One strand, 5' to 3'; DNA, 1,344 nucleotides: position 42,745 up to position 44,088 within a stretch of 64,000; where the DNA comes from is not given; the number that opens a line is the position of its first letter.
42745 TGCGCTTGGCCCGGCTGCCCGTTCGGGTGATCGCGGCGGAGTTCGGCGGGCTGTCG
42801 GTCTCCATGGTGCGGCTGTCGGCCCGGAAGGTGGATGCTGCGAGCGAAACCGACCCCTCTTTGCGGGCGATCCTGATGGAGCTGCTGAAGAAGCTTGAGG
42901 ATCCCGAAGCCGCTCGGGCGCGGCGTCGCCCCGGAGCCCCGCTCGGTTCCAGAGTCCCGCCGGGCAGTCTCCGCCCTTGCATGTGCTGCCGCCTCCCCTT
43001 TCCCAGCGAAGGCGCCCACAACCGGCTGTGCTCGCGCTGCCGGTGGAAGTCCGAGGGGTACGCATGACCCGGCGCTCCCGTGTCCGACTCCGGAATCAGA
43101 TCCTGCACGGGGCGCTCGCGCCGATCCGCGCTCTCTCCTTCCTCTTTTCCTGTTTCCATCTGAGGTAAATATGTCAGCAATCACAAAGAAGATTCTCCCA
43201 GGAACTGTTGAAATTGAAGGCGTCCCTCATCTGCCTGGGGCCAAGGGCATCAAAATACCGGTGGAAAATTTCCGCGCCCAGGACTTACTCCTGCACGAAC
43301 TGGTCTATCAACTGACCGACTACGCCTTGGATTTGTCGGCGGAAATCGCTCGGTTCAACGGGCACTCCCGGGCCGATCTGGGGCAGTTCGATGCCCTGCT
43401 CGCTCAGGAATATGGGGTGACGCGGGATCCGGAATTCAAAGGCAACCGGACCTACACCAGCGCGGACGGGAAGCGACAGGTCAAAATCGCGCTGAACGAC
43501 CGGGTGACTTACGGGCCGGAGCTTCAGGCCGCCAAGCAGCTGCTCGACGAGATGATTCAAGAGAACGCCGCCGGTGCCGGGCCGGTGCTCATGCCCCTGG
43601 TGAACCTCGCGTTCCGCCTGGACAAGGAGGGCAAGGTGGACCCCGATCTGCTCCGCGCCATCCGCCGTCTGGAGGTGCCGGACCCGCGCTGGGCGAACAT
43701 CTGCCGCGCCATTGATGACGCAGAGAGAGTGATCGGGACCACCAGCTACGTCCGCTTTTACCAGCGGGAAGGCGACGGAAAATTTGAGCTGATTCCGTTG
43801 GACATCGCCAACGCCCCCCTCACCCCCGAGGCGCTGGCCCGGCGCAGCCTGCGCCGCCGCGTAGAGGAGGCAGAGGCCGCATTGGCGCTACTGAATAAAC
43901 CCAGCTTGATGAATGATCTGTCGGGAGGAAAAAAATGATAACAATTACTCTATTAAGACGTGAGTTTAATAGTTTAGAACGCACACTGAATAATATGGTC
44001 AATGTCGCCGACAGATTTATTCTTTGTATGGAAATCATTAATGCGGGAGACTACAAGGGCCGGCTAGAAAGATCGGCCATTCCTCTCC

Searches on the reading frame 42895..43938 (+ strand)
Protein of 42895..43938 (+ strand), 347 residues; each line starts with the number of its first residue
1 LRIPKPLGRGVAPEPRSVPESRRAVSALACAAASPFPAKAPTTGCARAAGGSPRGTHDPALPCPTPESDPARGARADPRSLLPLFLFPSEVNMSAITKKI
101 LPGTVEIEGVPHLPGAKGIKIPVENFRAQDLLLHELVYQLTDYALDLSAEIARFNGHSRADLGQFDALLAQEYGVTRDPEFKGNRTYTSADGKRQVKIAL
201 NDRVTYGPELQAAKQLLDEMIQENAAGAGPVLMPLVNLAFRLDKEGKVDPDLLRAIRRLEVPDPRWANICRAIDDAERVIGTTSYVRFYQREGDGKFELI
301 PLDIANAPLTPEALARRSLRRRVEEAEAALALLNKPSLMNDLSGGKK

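Call 49: search_protein_families(library=pfam, proteins=[window:42895-43938:+], max_evalue=0.001)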
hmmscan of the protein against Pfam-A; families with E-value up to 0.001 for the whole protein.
window:42895-43938:+ (347 aa): 1 family
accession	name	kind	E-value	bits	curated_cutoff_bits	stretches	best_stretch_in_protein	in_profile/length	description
PF11363.13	DUF3164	-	5.9e-46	157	23.7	1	116-306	5-194/194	Protein of unknown function (DUF3164)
